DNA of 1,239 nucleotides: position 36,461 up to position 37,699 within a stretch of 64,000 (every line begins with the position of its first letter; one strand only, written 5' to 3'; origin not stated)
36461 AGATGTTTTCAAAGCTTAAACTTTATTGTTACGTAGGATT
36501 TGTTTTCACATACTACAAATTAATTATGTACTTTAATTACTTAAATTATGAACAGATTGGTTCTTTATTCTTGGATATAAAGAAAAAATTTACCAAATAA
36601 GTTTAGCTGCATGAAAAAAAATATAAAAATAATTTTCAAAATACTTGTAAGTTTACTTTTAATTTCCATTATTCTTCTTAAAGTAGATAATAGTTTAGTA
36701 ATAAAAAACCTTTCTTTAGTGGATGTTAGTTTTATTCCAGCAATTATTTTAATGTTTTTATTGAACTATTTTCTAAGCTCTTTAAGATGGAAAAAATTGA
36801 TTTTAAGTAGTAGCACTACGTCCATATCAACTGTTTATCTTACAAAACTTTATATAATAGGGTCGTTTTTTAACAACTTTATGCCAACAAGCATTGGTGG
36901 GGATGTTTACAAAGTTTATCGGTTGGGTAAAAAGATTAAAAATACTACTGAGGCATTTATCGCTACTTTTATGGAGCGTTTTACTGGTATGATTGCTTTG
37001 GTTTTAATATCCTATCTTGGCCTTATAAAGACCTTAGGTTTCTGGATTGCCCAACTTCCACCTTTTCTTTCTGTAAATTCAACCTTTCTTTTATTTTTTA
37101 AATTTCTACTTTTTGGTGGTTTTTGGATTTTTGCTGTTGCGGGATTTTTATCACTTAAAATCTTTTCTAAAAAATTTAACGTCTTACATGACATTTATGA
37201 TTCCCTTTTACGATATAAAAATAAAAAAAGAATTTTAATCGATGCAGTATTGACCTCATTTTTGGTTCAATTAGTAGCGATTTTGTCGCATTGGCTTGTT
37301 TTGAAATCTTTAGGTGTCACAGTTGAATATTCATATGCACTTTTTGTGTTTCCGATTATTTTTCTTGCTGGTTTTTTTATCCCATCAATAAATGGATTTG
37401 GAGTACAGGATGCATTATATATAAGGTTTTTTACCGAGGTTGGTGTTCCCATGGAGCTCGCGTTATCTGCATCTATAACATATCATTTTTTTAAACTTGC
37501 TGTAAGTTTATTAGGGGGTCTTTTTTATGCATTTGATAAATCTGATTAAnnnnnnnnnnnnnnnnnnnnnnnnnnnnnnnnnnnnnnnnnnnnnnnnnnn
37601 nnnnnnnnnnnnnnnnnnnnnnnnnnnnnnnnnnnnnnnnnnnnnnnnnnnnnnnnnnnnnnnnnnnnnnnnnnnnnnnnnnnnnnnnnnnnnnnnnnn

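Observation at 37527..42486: Three tandem PMT/ArnT-like GT-C paralogs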

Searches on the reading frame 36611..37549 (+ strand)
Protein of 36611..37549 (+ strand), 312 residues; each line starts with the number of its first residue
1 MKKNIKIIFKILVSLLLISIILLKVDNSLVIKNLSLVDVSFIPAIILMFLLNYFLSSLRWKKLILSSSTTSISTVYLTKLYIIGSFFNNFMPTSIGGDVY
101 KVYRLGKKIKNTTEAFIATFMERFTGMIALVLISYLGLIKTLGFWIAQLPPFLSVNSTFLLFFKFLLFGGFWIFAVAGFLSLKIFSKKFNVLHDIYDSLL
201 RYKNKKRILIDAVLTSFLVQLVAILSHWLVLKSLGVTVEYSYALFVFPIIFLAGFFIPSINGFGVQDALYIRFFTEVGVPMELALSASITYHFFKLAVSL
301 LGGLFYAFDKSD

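Call 5: search_protein_families(library=pfam, proteins=[window:36611-37549:+], max_evalue=0.01)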
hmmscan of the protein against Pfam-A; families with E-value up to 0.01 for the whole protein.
window:36611-37549:+ (312 aa): 1 family
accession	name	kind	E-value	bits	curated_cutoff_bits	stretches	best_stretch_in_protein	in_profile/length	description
PF03706.18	LPG_synthase_TM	-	5.6e-41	141.4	33.4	1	7-302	1-301/302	Lysylphosphatidylglycerol synthase TM region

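Call 13: search_protein_families(library=ncbifam, proteins=[window:36611-37549:+], max_evalue=0.1)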
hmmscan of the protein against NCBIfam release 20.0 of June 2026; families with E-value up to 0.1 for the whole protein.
window:36611-37549:+ (312 aa): 2 families
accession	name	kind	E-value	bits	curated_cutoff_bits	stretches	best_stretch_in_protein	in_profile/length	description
TIGR00374.1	TIGR00374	subfamily_domain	4.3e-18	65.8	43.2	1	11-290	1-293/323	flippase-like domain-containing protein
TIGR03476.1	HpnL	subfamily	1.2e-10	41.2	195.65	1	8-300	6-308/318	putative membrane protein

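Call 72: search_solved_structures(query=window:36611-37549:+, max_evalue=1)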
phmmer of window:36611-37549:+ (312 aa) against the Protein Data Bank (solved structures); distinct sequences matched with E-value up to 1: 0.
